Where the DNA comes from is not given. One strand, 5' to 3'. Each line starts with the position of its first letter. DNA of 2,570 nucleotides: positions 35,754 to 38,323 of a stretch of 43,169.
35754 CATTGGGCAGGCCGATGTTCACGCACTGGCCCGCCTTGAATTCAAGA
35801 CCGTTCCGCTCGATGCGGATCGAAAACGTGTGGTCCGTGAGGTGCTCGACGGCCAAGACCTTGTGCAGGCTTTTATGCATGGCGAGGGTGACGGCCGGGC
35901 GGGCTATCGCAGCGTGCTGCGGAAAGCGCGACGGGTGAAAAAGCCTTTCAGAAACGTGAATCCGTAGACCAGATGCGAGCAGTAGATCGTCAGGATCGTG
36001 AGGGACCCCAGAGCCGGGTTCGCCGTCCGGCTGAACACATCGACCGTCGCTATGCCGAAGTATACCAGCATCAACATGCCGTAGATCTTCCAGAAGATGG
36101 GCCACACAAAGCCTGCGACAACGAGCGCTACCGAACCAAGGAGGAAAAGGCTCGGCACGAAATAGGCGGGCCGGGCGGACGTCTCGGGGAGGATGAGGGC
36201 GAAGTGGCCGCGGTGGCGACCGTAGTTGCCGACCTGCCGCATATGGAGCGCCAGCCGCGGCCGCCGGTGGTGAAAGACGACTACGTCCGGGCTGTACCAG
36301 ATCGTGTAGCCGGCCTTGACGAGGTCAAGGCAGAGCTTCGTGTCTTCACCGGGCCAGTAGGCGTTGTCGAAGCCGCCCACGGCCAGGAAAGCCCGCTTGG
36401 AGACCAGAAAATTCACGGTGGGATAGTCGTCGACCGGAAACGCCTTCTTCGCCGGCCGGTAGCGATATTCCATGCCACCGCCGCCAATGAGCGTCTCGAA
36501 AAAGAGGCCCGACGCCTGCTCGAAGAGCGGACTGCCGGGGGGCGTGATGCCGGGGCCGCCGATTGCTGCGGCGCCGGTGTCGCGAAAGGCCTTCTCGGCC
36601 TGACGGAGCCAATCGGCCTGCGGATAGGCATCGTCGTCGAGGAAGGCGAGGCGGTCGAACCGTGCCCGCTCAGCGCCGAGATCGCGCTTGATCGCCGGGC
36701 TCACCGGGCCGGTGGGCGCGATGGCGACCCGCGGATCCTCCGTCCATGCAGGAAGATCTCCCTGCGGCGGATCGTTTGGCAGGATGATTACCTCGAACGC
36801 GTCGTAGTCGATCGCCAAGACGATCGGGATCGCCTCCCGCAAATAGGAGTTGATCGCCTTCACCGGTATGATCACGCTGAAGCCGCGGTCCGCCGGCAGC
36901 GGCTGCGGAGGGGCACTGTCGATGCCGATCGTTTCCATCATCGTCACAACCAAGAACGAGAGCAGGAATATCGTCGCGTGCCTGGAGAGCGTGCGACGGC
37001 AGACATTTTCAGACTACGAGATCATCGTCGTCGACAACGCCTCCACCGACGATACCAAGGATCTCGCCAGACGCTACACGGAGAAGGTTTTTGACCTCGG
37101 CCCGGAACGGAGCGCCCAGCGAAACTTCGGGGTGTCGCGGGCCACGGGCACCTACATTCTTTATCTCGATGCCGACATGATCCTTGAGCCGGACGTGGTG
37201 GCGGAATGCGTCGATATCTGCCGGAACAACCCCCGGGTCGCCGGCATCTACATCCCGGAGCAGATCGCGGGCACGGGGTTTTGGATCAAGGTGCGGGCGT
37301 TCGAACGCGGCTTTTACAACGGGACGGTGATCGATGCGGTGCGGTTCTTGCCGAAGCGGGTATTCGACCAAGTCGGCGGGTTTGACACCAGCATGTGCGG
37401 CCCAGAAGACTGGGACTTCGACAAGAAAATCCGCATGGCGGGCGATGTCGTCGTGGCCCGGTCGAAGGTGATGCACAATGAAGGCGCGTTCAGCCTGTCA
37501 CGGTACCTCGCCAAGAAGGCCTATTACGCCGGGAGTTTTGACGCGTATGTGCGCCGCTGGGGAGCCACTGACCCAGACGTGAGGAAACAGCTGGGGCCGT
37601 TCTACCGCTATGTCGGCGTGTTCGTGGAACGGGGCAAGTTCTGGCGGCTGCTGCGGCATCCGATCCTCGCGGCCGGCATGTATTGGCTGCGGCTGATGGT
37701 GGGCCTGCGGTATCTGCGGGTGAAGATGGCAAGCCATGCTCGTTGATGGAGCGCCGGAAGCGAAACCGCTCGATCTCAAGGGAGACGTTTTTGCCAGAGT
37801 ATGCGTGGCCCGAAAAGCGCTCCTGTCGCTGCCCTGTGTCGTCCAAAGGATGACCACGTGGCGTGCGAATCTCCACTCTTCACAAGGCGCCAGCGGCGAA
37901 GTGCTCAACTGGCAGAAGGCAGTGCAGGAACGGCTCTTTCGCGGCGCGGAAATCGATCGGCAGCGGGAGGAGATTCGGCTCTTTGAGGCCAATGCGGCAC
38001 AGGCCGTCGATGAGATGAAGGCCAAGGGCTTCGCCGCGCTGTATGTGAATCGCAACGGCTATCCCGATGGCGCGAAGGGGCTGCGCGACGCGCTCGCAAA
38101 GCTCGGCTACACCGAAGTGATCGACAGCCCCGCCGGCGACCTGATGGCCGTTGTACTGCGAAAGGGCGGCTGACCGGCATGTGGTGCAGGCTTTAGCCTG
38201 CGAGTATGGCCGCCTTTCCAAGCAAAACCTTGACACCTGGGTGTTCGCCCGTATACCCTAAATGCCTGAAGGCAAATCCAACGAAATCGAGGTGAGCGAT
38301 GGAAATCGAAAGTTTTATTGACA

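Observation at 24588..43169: Co-localised bacterial homologs of the eukaryotic O-mannosylation toolkit (Dpm1-like GT2, TMTC-like GT-C/TPR, GT15)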

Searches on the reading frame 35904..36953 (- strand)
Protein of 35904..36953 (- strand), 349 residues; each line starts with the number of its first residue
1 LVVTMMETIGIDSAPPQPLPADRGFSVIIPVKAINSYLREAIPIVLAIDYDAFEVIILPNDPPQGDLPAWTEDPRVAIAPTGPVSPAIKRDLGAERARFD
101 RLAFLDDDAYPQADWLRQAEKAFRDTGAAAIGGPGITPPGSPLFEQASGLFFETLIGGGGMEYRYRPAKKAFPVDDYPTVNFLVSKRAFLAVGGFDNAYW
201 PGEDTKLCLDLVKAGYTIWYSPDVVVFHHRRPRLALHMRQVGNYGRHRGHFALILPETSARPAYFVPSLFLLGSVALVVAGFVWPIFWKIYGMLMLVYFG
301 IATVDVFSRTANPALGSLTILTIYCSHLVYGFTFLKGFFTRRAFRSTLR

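Call 4: search_protein_families(library=pfam, proteins=[window:35904-36953:-], max_evalue=0.01)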
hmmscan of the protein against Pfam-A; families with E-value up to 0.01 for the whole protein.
window:35904-36953:- (349 aa): 5 families
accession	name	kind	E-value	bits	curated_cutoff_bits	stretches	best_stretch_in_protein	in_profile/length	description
PF13632.12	Glyco_trans_2_3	-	3.4e-12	47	27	1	104-296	4-194/198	Glycosyl transferase family group 2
PF13641.12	Glyco_tranf_2_3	-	3.3e-09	37.5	27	1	25-240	3-223/230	Glycosyltransferase like family 2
PF00535.33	Glycos_transf_2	-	2.4e-08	34.5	23.3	1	26-157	1-132/168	Glycosyl transferase family 2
PF10111.15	Glyco_tranf_2_2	-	2.5e-05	24.4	27.3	1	27-218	2-206/276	Glycosyltransferase like family 2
PF02709.20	Glyco_transf_7C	-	0.0028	17.7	23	1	171-218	13-62/78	N-terminal domain of galactosyltransferase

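Call 60: search_protein_families(library=ncbifam, proteins=[window:35904-36953:-], max_evalue=0.001)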
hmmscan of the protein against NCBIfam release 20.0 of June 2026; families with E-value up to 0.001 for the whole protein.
window:35904-36953:- (349 aa): 6 families
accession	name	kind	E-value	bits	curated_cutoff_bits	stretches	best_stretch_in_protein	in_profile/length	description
TIGR03965.1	mycofact_glyco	equivalog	1.1e-26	93.7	280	1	16-280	67-330/467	mycofactocin biosynthesis glycosyltransferase MftF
NF041875.1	EPS_EpsD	equivalog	1e-14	54.7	370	1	51-250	29-229/325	exopolysaccharide biosynthesis glycosyltransferase EpsD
NF038302.1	EPS_HpsE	equivalog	4.3e-10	39.1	300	1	89-229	77-223/307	hormogonium polysaccharide biosynthesis glycosyltransferase HpsE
NF038299.1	EPS_HpsN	equivalog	4.1e-09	35.8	425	1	25-126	3-109/317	hormogonium polysaccharide biosynthesis glycosyltransferase HpsN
TIGR04283.1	glyco_like_mftF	equivalog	5.7e-08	32.6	182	1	26-129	2-103/221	TIGR04283 family arsenosugar biosynthesis glycosyltransferase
NF041394.1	GtaseAglG_Halo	equivalog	8.4e-07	28.6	440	1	26-228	4-215/304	glucosyl-dolichyl phosphate glucuronosyltransferase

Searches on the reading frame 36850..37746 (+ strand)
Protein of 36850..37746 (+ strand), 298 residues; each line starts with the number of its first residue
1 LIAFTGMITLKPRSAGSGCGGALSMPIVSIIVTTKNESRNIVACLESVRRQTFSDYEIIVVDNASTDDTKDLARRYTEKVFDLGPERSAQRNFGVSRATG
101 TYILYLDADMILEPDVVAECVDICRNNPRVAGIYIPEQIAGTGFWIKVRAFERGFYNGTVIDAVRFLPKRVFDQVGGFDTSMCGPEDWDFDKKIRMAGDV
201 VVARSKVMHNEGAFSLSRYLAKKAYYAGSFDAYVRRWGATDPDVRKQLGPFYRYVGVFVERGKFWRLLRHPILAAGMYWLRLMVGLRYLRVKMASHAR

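Call 5: search_protein_families(library=pfam, proteins=[window:36850-37746:+], max_evalue=0.01)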
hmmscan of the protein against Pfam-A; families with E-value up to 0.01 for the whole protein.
window:36850-37746:+ (298 aa): 4 families
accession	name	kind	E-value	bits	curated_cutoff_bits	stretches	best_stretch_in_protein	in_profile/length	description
PF00535.33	Glycos_transf_2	-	3.2e-26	92.7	23.3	1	29-151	1-131/168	Glycosyl transferase family 2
PF10111.15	Glyco_tranf_2_2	-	2.6e-10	40.7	27.3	1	33-123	5-105/276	Glycosyltransferase like family 2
PF13641.12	Glyco_tranf_2_3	-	1.6e-06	28.8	27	1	28-133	3-119/230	Glycosyltransferase like family 2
PF13632.12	Glyco_trans_2_3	-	2.5e-06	27.9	27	1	102-282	1-174/198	Glycosyl transferase family group 2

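Call 60: search_protein_families(library=ncbifam, proteins=[window:36850-37746:+], max_evalue=0.001)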
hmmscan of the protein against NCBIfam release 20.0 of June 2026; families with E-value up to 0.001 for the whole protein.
window:36850-37746:+ (298 aa): 21 families
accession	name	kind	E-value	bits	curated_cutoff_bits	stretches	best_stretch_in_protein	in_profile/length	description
TIGR04283.1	glyco_like_mftF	equivalog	3.5e-26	92.2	182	1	28-210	1-185/221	TIGR04283 family arsenosugar biosynthesis glycosyltransferase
NF041875.1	EPS_EpsD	equivalog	5.7e-19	68.7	370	1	28-246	1-242/325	exopolysaccharide biosynthesis glycosyltransferase EpsD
NF007482.0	PRK10073.1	equivalog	1.5e-15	57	423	1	25-127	5-113/334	glycosyltransferase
TIGR03965.1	mycofact_glyco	equivalog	1.4e-14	53.9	280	2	25-114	73-169/467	mycofactocin biosynthesis glycosyltransferase MftF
NF047683.1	TeichurnBiosyTuaG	equivalog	2e-14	53.8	400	1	25-125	5-112/252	teichuronic acid biosynthesis protein TuaG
TIGR03937.1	PgaC_IcaA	equivalog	1.5e-11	43.9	422.3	1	24-132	43-158/407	poly-beta-1,6-N-acetyl-D-glucosamine synthase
NF050050.1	ProtGlycPglI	equivalog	1.5e-10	40.9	500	1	25-119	1-103/306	GalNAc(5)-diNAcBac-PP-undecaprenol beta-1,3-glucosyltransferase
NF045692.1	OglycostaseCruG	equivalog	6.9e-10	38.4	600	1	25-79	40-94/386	2'-O-glycosyltransferase CruG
NF038302.1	EPS_HpsE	equivalog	1.4e-09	37.4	300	1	29-131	4-118/307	hormogonium polysaccharide biosynthesis glycosyltransferase HpsE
NF038299.1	EPS_HpsN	equivalog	2.3e-09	36.6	425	1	26-131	1-113/317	hormogonium polysaccharide biosynthesis glycosyltransferase HpsN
NF053739.1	GlytfEpsEBac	equivalog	2.4e-09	36.6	450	1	26-82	1-57/265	glycosyltransferase EpsE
TIGR03469.1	HpnB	hypoth_equivalog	8.6e-09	34.9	379.25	1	24-79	42-98/386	hopene-associated glycosyltransferase HpnB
TIGR03111.1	glyc2_xrt_Gpos1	hypoth_equivalog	9.7e-09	34.5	363.95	1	24-132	47-164/439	TIGR03111 family XrtG-associated glycosyltransferase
TIGR04195.1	S_glycosyl_SunS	equivalog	4e-07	29.2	350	1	26-110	57-142/421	SunS family peptide S-glycosyltransferase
NF041394.1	GtaseAglG_Halo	equivalog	1.9e-06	27.4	440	1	28-156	3-147/304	glucosyl-dolichyl phosphate glucuronosyltransferase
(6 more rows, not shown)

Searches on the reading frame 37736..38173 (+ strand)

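Call 5: search_protein_families(library=pfam, proteins=[window:37736-38173:+], max_evalue=0.01)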
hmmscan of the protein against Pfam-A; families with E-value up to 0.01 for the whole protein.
window:37736-38173:+ (145 aa): 0 families

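Call 11: search_protein_families(library=pfam, proteins=[window:37736-38173:+], max_evalue=10)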
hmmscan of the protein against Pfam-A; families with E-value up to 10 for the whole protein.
window:37736-38173:+ (145 aa): 1 family
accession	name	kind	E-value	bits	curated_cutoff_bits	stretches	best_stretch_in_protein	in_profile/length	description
PF16376.10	fragilysinNterm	-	0.038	14.2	25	1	58-108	34-82/144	N-terminal domain of fragilysin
